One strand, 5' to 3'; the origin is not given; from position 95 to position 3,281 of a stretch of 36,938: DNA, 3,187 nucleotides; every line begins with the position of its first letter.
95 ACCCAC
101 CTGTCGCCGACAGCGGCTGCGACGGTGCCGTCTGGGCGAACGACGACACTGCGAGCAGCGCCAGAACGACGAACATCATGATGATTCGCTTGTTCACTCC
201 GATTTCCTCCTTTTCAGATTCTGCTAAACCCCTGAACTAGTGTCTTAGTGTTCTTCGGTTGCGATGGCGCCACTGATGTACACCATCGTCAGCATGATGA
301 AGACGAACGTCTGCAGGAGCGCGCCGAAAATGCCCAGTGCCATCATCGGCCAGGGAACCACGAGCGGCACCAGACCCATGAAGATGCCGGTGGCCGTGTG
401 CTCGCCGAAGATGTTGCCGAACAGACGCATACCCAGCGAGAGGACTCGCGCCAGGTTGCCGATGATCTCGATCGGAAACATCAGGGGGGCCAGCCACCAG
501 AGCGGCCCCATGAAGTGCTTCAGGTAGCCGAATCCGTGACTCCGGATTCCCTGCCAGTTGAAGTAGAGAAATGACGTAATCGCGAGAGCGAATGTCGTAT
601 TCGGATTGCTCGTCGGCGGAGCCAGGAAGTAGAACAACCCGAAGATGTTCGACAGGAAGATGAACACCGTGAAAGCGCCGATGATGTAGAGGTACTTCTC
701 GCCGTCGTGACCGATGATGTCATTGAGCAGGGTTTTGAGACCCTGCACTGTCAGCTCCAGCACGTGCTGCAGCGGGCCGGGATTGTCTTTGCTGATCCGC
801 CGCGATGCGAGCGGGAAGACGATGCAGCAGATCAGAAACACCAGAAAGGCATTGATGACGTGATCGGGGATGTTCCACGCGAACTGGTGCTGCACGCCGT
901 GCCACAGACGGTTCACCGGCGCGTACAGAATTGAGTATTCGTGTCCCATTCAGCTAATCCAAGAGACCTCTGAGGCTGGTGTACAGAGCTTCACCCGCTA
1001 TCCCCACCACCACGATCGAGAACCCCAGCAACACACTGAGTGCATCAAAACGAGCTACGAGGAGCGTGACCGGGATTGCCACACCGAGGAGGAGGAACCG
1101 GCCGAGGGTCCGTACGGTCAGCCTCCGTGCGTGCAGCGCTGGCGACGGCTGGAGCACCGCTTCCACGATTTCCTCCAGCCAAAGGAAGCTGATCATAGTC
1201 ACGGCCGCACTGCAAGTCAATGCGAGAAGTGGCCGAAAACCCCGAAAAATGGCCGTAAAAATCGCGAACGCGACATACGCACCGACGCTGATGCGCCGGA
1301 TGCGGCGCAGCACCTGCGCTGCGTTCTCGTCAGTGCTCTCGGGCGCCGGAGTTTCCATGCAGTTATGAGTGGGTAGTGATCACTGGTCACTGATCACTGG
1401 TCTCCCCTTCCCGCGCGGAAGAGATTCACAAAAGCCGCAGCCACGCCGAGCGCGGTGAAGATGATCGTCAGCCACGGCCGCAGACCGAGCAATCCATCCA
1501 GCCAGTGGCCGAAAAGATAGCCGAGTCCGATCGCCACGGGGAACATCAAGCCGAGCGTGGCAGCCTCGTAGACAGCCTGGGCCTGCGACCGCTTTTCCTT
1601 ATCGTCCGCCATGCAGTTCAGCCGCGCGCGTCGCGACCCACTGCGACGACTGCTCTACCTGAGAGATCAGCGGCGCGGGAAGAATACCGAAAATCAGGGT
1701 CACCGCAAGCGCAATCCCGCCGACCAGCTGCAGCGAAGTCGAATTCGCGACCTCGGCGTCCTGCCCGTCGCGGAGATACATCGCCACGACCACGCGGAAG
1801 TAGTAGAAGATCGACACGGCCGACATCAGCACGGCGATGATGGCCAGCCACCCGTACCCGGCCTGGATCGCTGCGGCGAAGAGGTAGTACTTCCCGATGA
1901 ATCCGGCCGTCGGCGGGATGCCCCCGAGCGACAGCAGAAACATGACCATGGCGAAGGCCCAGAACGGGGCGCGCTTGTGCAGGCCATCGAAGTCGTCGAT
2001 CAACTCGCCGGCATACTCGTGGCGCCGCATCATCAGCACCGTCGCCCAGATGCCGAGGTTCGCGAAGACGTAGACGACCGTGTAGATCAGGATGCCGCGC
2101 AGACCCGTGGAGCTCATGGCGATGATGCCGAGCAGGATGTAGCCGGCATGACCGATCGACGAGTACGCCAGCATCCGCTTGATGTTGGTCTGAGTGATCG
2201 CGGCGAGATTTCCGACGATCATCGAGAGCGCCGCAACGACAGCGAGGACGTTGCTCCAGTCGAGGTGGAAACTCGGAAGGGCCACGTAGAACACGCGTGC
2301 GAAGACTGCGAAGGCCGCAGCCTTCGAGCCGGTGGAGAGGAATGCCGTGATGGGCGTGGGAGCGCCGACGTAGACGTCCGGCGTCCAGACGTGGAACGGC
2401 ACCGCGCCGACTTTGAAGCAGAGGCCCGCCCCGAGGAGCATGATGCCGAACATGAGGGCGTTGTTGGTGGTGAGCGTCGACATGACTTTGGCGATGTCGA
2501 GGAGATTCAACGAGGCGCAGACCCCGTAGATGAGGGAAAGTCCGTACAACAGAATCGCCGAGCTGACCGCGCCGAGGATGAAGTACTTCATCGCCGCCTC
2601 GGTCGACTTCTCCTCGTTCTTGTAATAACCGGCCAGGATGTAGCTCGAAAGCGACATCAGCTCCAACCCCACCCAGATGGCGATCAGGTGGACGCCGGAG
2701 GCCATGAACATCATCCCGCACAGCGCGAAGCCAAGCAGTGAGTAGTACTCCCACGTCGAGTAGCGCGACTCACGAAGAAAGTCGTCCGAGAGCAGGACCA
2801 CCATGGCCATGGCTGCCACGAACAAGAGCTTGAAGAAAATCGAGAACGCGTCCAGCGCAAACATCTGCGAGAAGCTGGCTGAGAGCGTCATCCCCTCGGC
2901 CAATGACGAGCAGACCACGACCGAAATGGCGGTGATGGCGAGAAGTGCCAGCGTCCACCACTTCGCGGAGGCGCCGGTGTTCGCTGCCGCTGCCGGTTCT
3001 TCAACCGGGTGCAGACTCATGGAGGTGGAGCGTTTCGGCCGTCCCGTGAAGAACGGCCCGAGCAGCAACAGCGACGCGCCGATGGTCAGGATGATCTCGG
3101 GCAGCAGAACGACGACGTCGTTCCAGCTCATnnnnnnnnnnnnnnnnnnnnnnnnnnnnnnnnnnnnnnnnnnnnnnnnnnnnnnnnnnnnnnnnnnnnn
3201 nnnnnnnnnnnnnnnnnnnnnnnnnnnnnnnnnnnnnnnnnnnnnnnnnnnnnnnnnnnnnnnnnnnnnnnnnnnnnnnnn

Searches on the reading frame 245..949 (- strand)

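Call 5: search_protein_families(library=pfam, proteins=[window:245-949:-], max_evalue=0.01)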
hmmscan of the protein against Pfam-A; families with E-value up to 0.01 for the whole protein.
window:245-949:- (234 aa): 1 family
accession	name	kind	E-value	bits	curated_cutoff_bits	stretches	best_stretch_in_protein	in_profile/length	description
PF00119.25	ATP-synt_A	-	2.5e-49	168.5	33.9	1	34-226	4-217/217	ATP synthase A chain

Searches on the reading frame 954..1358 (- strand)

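Call 5: search_protein_families(library=pfam, proteins=[window:954-1358:-], max_evalue=0.01)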
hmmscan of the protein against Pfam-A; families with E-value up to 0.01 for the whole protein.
window:954-1358:- (134 aa): 1 family
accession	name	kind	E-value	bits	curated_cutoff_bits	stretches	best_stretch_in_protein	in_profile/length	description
PF03899.21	ATP-synt_I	-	0.0034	18.2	25.1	1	19-114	1-99/99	ATP synthase I chain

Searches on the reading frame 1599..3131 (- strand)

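Call 5: search_protein_families(library=pfam, proteins=[window:1599-3131:-], max_evalue=0.01)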
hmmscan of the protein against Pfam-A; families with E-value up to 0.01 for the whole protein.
window:1599-3131:- (510 aa): 1 family
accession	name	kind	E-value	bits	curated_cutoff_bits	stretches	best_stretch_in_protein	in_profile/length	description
PF00361.26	Proton_antipo_M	-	1.8e-76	257.6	21.5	1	148-438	3-292/294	NADH:quinone oxidoreductase/Mrp antiporter, TM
